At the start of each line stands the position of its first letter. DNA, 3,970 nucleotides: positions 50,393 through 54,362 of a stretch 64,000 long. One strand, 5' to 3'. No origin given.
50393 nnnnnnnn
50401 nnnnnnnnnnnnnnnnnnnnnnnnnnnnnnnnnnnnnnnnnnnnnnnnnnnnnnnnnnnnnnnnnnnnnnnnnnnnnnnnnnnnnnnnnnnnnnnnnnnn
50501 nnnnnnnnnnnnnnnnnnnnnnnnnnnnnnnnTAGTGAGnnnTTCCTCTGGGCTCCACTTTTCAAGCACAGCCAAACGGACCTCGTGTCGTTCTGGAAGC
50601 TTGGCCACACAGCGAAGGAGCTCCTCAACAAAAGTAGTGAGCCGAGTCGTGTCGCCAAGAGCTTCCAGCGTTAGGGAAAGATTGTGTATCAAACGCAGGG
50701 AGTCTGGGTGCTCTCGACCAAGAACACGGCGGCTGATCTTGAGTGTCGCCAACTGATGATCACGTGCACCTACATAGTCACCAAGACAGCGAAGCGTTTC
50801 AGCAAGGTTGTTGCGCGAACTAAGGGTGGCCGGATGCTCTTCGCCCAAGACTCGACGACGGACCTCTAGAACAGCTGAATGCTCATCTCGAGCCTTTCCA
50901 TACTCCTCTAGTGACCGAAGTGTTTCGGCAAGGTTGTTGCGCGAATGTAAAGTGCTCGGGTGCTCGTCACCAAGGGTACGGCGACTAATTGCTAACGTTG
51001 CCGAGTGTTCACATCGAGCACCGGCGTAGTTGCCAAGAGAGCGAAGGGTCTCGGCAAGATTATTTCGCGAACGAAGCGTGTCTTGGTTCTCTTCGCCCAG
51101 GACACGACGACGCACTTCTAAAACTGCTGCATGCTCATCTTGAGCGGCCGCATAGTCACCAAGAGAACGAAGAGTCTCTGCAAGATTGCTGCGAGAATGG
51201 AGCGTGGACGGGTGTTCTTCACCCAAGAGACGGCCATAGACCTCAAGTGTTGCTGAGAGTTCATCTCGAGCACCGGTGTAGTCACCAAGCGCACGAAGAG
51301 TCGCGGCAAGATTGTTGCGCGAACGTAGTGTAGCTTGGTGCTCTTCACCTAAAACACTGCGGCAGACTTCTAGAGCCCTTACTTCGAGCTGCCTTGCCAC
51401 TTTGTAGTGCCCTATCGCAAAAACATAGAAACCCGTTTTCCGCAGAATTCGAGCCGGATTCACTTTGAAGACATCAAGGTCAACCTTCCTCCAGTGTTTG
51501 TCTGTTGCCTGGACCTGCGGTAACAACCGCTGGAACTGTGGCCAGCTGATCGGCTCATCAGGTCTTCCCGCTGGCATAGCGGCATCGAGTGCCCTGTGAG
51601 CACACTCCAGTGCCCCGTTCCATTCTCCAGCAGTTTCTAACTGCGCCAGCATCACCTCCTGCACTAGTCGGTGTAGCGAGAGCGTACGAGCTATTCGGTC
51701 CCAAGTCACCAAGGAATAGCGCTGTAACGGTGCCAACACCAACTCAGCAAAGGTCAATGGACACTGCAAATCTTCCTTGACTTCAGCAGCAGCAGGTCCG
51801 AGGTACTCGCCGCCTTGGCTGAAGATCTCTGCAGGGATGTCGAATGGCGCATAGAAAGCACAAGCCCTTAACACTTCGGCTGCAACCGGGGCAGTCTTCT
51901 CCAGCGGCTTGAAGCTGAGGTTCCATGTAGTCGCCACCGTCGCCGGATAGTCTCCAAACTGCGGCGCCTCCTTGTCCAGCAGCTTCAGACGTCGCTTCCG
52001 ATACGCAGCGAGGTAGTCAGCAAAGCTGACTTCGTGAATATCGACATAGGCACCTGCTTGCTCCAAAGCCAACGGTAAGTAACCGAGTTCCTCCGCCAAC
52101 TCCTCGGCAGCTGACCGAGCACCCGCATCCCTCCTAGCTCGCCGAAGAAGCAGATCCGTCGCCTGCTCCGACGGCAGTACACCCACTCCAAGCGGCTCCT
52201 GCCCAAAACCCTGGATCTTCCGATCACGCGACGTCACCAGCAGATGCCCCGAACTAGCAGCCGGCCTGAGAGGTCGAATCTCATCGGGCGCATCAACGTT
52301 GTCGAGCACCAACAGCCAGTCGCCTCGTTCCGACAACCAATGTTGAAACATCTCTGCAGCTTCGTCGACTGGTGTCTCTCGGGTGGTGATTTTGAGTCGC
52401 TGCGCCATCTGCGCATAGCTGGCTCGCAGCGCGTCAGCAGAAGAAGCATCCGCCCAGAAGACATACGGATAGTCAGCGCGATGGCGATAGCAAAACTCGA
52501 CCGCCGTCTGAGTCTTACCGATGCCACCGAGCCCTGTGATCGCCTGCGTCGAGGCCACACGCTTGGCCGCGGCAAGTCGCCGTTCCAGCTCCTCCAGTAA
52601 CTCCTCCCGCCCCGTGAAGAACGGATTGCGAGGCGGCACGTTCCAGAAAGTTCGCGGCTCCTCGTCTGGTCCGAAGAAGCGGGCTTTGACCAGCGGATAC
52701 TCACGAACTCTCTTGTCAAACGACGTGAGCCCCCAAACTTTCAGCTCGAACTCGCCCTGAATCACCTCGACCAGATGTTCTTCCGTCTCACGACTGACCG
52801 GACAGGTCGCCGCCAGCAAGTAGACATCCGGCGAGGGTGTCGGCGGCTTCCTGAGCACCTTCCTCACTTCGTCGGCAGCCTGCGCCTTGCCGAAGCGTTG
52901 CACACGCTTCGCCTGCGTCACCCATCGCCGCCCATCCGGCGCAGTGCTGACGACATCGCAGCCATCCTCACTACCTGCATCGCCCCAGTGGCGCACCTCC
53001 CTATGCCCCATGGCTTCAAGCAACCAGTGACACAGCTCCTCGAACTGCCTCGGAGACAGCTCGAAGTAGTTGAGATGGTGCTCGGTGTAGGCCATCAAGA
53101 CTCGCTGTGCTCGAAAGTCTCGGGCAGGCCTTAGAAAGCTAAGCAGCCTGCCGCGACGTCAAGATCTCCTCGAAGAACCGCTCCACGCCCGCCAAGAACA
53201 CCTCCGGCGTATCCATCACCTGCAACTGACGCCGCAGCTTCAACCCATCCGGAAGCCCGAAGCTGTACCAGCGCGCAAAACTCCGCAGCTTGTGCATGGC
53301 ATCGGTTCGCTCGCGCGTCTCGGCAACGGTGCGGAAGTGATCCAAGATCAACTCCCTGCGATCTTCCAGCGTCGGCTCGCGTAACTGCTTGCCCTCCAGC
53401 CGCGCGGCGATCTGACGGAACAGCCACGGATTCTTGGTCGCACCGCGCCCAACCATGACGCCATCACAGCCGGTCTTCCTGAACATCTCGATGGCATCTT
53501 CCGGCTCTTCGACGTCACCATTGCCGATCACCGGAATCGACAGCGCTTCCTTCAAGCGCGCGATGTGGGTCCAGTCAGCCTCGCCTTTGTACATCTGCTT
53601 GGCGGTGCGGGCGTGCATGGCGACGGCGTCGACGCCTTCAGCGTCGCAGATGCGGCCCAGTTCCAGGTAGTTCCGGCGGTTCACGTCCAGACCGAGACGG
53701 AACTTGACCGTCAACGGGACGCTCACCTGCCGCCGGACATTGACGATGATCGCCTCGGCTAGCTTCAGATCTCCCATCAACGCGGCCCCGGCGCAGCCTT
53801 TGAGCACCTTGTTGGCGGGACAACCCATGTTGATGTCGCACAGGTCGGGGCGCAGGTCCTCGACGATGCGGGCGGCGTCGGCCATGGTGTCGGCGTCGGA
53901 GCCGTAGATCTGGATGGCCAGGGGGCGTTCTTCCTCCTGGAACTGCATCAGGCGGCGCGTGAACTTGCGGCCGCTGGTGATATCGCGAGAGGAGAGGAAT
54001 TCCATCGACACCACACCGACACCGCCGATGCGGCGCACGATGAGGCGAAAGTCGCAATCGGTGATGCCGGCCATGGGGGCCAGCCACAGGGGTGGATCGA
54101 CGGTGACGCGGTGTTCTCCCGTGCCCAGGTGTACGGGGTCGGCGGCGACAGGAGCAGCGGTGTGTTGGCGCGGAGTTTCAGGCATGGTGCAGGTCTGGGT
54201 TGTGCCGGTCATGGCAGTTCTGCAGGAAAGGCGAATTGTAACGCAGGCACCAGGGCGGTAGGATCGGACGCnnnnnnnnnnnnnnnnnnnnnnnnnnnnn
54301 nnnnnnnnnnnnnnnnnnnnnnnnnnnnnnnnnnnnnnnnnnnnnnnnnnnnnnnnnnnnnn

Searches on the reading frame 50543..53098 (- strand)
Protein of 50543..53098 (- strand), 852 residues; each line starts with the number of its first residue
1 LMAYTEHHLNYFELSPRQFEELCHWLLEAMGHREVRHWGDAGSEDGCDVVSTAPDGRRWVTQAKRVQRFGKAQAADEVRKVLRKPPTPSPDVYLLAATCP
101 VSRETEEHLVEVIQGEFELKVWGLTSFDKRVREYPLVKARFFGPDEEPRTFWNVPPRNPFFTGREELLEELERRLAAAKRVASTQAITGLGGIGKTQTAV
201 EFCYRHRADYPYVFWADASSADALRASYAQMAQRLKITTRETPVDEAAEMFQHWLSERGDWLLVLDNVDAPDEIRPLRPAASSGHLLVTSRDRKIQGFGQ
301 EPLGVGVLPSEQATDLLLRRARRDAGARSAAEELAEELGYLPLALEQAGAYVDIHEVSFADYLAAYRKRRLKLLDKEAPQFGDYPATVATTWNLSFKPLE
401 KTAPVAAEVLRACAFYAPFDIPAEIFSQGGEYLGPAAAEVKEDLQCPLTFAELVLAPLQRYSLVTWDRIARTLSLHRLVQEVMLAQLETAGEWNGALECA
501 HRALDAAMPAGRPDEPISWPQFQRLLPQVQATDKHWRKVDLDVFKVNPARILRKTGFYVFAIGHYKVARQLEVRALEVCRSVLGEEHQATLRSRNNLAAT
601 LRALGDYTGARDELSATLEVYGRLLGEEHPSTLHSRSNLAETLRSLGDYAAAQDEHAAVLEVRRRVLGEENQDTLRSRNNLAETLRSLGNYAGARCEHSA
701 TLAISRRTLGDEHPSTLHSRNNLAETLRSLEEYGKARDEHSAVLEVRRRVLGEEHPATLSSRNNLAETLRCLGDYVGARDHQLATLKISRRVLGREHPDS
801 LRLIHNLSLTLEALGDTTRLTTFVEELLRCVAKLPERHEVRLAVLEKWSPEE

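Call 4: search_protein_families(library=pfam, proteins=[window:50543-53098:-], max_evalue=0.01)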
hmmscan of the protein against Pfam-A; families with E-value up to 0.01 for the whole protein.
window:50543-53098:- (852 aa): 14 families
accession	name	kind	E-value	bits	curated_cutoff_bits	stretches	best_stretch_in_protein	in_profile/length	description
PF13424.12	TPR_12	-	8.1e-56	186.6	30.1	6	595-664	7-76/77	Tetratricopeptide repeat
PF13374.12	TPR_10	-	2.2e-50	167.7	27.5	5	758-799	1-42/42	Tetratricopeptide repeat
PF24885.1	TPR_NPHP3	-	2.1e-11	44.1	100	1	549-666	99-216/239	Nephrocystin-3 TPR domain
PF00931.28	NB-ARC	-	3.8e-09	36.6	23.5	1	165-352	2-205/248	NB-ARC domain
PF25000.1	DUF7779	-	1.4e-08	35.3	27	1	399-489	3-92/95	Domain of unknown function (DUF7779)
PF13431.12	TPR_17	-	1.1e-07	31.9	24.4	0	593-611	15-33/34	Tetratricopeptide repeat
PF07721.20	TPR_4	-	1.6e-07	31.7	27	0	634-654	2-22/26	Tetratricopeptide repeat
PF00515.34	TPR_1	-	1.5e-06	28.2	27.8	0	594-610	4-20/34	Tetratricopeptide repeat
PF04471.18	Mrr_cat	-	1.9e-06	28.4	21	1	13-81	3-69/115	Restriction endonuclease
PF07719.23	TPR_2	-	3.7e-06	27.1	27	0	595-619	5-29/34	Tetratricopeptide repeat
PF13181.12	TPR_8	-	4.1e-05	23.9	25.7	0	636-653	4-21/34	Tetratricopeptide repeat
PF24212.1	DUF7433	-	9.1e-05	22.5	24.2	0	634-648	31-45/51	Family of unknown function (DUF7433)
PF13401.12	AAA_22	-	0.00013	22.7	27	1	186-270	9-95/130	AAA domain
PF13191.12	AAA_16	-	0.00053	21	32.6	1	161-263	2-103/167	AAA ATPase domain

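Call 5: search_protein_families(library=ncbifam, proteins=[window:50543-53098:-], max_evalue=0.001)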
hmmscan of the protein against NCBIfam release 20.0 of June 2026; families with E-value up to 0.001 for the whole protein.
window:50543-53098:- (852 aa): 5 families
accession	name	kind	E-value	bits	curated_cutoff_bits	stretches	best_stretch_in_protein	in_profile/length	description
NF040586.1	FxSxx_TPR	equivalog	4.1e-154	515.1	300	3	154-533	1-375/830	FxSxx-COOH system tetratricopeptide repeat protein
NF053617.1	SARPRegAfsRStmc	equivalog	3.9e-17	61.5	1430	1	154-356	291-502/986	SARP-family global regulator AfsR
NF041399.1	XopAD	subfamily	1e-13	49.5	2000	1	561-816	593-847/2133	XopAD/skwp family type III secretion system effector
NF006608.0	PRK09169.1-2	subfamily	1.8e-05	21.9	2775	1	595-793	362-560/2319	hypothetical protein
NF006607.0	PRK09169.1-1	subfamily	0.00034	17.4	4152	1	595-796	679-880/2974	hypothetical protein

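Call 35: search_protein_families(library=padloc, proteins=[window:50543-53098:-], max_evalue=0.001)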
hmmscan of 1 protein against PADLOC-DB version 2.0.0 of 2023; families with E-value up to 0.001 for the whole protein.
window:50543-53098:- (852 aa): 5 families
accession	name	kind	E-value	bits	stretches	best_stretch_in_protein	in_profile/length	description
PDLC02416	Aga_REase-TIR-PNTD1-PNTD2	-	1.4e-07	28.6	1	12-119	6-109/572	Class I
PDLC04715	PDC-M58A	-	1.7e-05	22.9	1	13-136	6-135/154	-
PDLC05079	PDC-S73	-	5.2e-05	20.2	0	11-142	6-139/752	-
PDLC04796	PDC-S02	-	0.00029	17.9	1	13-79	242-310/390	-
PDLC02400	Aga_TIR-PNTD1-PNTD2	-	0.00091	15.6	0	10-137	4-131/639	Class I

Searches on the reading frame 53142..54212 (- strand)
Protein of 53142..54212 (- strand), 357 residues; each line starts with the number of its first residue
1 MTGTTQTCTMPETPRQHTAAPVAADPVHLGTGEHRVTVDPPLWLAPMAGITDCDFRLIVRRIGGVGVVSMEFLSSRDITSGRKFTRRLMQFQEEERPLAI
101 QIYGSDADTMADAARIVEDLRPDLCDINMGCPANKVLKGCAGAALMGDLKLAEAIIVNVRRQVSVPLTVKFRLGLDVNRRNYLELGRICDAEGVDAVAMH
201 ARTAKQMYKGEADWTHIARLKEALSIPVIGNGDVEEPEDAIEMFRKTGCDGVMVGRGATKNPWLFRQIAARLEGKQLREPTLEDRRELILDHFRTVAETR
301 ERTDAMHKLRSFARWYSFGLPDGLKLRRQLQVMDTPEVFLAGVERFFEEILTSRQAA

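Call 4: search_protein_families(library=pfam, proteins=[window:53142-54212:-], max_evalue=0.01)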
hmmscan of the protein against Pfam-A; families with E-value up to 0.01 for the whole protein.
window:53142-54212:- (357 aa): 5 families
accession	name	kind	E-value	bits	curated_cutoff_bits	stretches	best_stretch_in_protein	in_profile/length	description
PF01207.24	Dus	-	9.4e-83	278.3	20.4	1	44-348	2-308/311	Dihydrouridine synthase (Dus)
PF01180.27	DHO_dh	-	7e-06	25.9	27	0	217-273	230-288/291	Dihydroorotate dehydrogenase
PF01070.24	FMN_dh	-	0.00029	20.4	24.9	1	156-254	153-245/350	FMN-dependent dehydrogenase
PF00478.31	IMPDH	-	0.0064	16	25.6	0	34-258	29-176/345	IMP dehydrogenase / GMP reductase domain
PF00977.27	His_biosynth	-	0.0074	16.2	23.6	0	209-275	57-122/228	Histidine biosynthesis protein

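Call 14: find_related_loci(query=window:53142-54212:-, collection=genome_contigs, flank=10000)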
Query window:53142-54212:- (357 aa) in genome_contigs; peptide patterns used: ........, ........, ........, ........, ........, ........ (x = any residue, [..] = any of these).
600 stretches matched a pattern (row limit reached: there are more); 599 encode a relative of the query (tblastn E <= 1e-3); the best 80 are kept; 80 distinct loci.
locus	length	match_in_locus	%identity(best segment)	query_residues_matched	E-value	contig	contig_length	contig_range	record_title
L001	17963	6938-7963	68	15-357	3e-152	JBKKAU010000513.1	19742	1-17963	MAG: Thermoanaerobaculia bacterium isolate swi_bin.312 S1Ck127_8359775_flag_1_multi_8.0000_len_19742, whole genome shotg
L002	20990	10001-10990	70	26-357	6e-152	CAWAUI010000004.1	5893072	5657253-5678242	MAG: Thermoanaerobaculaceae bacterium isolate MFD09730.bin.2.32 genome assembly, contig: contig_588, whole genome shotgu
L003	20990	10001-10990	68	25-356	2e-150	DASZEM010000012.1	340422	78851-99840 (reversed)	MAG TPA_asm: Thermoanaerobaculia bacterium isolate SMAG_U6494 k141_13228, whole genome shotgun sequence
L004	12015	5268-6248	68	27-357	1e-147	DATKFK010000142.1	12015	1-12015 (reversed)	MAG TPA_asm: Thermoanaerobaculia bacterium isolate SMAG_U14523 k141_2759061, whole genome shotgun sequence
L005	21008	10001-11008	66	18-351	1e-146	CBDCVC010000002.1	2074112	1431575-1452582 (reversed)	MAG: Candidatus Multivorans sp. isolate d43f0643-08c3-4d58-9c0e-53586e9ec49c genome assembly, contig: contig_2, whole ge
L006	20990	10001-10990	68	19-348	4e-144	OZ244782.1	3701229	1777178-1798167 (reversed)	MAG: Candidatus Multivoraceae bacterium isolate 3e40288b-8b50-4129-bb98-006f71277a78 genome assembly, chromosome: 1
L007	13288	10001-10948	65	35-350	3e-134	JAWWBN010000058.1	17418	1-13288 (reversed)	MAG: Thermoanaerobaculia bacterium isolate HN16.bin.12 k141_2000593_length_17418_cov_9.2881, whole genome shotgun sequen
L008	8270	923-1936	59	11-357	3e-132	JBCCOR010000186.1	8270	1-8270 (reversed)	MAG: Acidobacteriota bacterium isolate P01_D01_bin.109 k141_123947_length_8270_cov_12.0000, whole genome shotgun sequenc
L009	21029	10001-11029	56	1-350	3e-131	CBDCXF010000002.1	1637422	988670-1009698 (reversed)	MAG: Candidatus Multivoradales bacterium isolate 40da4510-5dea-4444-a7fb-8fa58cfcf4e7 genome assembly, contig: contig_2,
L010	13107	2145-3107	62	28-350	4e-131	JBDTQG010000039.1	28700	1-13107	MAG: Thermoanaerobaculia bacterium isolate cluster3_bin.216 NODE_4988_length_28700_cov_9.287240, whole genome shotgun se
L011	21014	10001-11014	62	17-350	3e-129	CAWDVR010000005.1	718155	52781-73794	MAG: uncultured Acidobacteriota bacterium isolate MFD05747.bin.1.28 genome assembly, contig: contig_43653, whole genome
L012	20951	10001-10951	61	36-350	5e-128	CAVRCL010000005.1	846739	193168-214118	MAG: Thermoanaerobaculia bacterium isolate MFD00032.bin.2.65 genome assembly, contig: contig_4971, whole genome shotgun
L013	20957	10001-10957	61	36-352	3e-127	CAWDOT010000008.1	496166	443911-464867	MAG: uncultured Acidobacteriota bacterium isolate MFD04716.bin.2.93 genome assembly, contig: contig_45754, whole genome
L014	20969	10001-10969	60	22-347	1e-126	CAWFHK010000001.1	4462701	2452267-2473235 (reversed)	MAG: uncultured Acidobacteriota bacterium isolate MFD04944.bin.1.336 genome assembly, contig: contig_25364, whole genome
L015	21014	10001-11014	59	12-355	1e-126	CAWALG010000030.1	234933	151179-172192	MAG: uncultured Acidobacteriota bacterium isolate MFD02199.bin.2.50 genome assembly, contig: contig_52980, whole genome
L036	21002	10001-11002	66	25-356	9e-144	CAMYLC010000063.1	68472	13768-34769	MAG: Thermoanaerobaculia bacterium isolate FCS_M_Acidobacteriota_05 genome assembly, contig: scaffold_2185, whole genome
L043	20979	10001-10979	66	27-356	2e-128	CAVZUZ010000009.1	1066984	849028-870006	MAG: Thermoanaerobaculaceae bacterium isolate MFD06742.bin.2.42 genome assembly, contig: contig_19795, whole genome shot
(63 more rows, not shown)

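Call 80: search_protein_families(library=pfam, proteins=[L036:13554-15737:+, L036:12337-12870:+, L036:11845-12333:+, L043:11439-12881:+, L001:7965-8432:+, L001:8868-9932:-, L001:9930-11159:+], max_evalue=0.001)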
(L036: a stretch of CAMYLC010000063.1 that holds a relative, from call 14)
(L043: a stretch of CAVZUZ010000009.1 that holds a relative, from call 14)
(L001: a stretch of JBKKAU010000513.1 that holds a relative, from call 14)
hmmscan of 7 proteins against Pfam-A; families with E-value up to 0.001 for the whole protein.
L036:13554-15737:+ (728 aa): 20 families
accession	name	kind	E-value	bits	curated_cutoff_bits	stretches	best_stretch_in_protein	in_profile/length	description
PF00069.31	Pkinase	-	4.8e-50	170.8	31.7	1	21-280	1-255/263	Protein kinase domain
PF07714.23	PK_Tyr_Ser-Thr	-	2.5e-34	119.2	23.1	1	24-278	4-250/258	Protein tyrosine and serine/threonine kinase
PF00515.34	TPR_1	-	1.5e-25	88.3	27.8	1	525-557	1-33/34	Tetratricopeptide repeat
PF13431.12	TPR_17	-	1.1e-20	72.5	24.4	1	659-688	4-33/34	Tetratricopeptide repeat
PF13181.12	TPR_8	-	1e-19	69.3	25.7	1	525-557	1-33/34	Tetratricopeptide repeat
PF07719.23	TPR_2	-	2.4e-17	62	27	1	525-557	1-33/34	Tetratricopeptide repeat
PF13414.12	TPR_11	-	4.4e-16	58.7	26.8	0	571-607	6-42/42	TPR repeat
PF13424.12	TPR_12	-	4.4e-13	49.6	30.1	0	598-664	8-75/77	Tetratricopeptide repeat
PF13432.12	TPR_16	-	2.3e-11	44.4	32.7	1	538-585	10-57/65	Tetratricopeptide repeat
PF13428.12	TPR_14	-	6.7e-10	39.1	23.5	0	526-567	2-43/44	Tetratricopeptide repeat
PF14559.12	TPR_19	-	1e-09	39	25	1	539-592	5-58/68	Tetratricopeptide repeat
PF12895.13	ANAPC3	-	7.5e-09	36.2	27.2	0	515-584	13-81/82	Anaphase-promoting complex, cyclosome, subunit 3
PF13176.12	TPR_7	-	1.2e-08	34.8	27.9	0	671-695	2-28/36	Tetratricopeptide repeat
PF13371.12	TPR_9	-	3.4e-08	33.8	35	0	505-557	9-61/73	Tetratricopeptide repeat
PF23914.1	TPR_CcmH_CycH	-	8.4e-08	32.6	42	0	589-693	46-146/158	Cytochrome c-type biogenesis protein H TPR domain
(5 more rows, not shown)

L036:12337-12870:+ (178 aa): 1 family
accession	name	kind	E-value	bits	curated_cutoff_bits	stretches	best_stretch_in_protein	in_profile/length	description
PF04893.22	Yip1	-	1.5e-11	44.9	28.6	1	25-164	18-172/173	Yip1 domain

L036:11845-12333:+ (163 aa): 0 families

L043:11439-12881:+ (481 aa): 1 family
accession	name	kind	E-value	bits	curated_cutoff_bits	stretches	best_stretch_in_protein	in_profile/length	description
PF00999.27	Na_H_Exchanger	-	2.1e-32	112.9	26.2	1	37-433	9-374/375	Sodium/hydrogen exchanger, transmembrane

L001:7965-8432:+ (156 aa): 0 families

L001:8868-9932:- (355 aa): 1 family
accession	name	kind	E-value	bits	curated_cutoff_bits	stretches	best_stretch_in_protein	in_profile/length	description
PF01008.23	IF-2B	-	1.7e-81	273.9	22.4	1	53-340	2-280/280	Initiation factor 2 subunit family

L001:9930-11159:+ (410 aa): 3 families
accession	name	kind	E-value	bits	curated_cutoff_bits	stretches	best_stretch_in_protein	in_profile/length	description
PF01053.26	Cys_Met_Meta_PP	-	1.8e-150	501.2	27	1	35-408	1-381/381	Cys/Met metabolism PLP-dependent enzyme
PF00266.25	Aminotran_5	-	1.5e-05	24.6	21.5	1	109-227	78-202/371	Aminotransferase class-V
PF00155.27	Aminotran_1_2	-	4.9e-05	23.1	19.7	1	77-203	37-187/361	Aminotransferase class I and II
